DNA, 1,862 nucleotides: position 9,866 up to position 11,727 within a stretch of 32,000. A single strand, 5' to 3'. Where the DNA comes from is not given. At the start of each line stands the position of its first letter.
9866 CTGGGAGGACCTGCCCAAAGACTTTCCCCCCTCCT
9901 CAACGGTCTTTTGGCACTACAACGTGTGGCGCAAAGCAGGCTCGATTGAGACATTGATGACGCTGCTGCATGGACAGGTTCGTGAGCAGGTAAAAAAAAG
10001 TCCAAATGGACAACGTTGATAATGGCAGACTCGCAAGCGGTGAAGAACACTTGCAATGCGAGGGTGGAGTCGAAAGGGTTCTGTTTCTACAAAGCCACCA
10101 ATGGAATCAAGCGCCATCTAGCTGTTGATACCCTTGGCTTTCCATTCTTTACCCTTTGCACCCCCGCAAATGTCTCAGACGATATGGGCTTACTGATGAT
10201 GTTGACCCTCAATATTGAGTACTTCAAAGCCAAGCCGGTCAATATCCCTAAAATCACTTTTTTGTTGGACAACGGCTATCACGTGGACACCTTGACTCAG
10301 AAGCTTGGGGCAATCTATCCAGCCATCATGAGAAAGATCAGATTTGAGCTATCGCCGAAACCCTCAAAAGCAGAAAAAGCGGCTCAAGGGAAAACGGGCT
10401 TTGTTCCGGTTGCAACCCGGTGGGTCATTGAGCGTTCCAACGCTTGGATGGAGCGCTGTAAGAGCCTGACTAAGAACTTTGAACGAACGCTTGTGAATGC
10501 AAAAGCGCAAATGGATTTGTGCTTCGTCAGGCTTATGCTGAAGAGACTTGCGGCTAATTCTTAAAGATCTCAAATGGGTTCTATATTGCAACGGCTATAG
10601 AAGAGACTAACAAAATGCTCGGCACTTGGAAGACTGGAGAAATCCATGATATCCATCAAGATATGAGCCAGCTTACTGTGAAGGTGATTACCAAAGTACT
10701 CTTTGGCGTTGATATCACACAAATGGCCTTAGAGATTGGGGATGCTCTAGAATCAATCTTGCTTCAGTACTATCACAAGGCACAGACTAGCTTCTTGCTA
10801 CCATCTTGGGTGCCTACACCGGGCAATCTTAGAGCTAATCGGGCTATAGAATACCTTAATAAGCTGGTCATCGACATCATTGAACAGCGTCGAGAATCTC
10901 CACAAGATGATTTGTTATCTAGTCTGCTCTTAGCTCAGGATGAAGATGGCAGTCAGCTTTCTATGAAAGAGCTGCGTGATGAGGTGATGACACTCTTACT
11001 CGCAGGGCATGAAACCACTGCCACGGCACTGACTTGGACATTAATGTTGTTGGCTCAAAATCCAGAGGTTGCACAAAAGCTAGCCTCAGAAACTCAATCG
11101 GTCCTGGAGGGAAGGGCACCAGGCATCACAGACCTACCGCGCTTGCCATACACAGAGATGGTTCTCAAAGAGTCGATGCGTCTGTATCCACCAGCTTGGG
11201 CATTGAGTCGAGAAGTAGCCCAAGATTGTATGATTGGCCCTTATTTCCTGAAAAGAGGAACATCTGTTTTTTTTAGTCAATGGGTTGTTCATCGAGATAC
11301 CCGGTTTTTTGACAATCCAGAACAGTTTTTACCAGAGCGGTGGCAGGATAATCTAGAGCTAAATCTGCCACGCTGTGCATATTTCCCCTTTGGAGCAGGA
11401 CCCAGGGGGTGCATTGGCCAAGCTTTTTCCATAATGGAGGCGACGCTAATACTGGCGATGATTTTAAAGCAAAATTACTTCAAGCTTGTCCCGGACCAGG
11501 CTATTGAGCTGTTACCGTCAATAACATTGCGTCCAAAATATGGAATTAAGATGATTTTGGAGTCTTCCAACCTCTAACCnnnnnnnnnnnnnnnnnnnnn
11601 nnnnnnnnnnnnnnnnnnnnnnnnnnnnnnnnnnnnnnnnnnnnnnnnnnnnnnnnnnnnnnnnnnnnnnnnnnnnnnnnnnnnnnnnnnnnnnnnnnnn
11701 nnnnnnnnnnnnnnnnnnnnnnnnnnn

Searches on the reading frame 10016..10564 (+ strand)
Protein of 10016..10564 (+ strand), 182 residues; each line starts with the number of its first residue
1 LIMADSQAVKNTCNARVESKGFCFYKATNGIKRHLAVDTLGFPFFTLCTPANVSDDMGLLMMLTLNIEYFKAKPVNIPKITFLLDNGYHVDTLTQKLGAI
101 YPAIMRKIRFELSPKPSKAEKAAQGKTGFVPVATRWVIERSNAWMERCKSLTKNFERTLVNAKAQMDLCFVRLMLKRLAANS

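Call 56: search_protein_families(library=pfam, proteins=[window:10016-10564:+], max_evalue=0.001)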
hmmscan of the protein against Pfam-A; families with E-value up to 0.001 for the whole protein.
window:10016-10564:+ (182 aa): 1 family
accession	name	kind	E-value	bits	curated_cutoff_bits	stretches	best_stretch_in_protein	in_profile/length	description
PF01609.27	DDE_Tnp_1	-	4.9e-09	36.7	23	1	26-169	31-194/200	Transposase DDE domain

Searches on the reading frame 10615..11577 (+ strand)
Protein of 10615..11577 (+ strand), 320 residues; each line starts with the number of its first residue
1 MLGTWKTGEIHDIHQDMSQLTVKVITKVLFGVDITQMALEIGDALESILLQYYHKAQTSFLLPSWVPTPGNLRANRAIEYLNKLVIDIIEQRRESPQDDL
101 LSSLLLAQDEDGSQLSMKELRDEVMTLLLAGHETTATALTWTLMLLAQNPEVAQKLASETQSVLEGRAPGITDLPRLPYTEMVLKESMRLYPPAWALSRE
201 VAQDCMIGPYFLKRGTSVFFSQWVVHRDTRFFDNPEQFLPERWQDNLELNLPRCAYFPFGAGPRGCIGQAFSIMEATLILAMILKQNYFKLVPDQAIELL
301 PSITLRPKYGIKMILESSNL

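Call 56: search_protein_families(library=pfam, proteins=[window:10615-11577:+], max_evalue=0.001)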
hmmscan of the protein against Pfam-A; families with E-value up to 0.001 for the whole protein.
window:10615-11577:+ (320 aa): 1 family
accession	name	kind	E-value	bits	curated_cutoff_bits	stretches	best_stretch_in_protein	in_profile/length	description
PF00067.27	p450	-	9.2e-76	255.9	22.8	1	11-301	139-446/462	Cytochrome P450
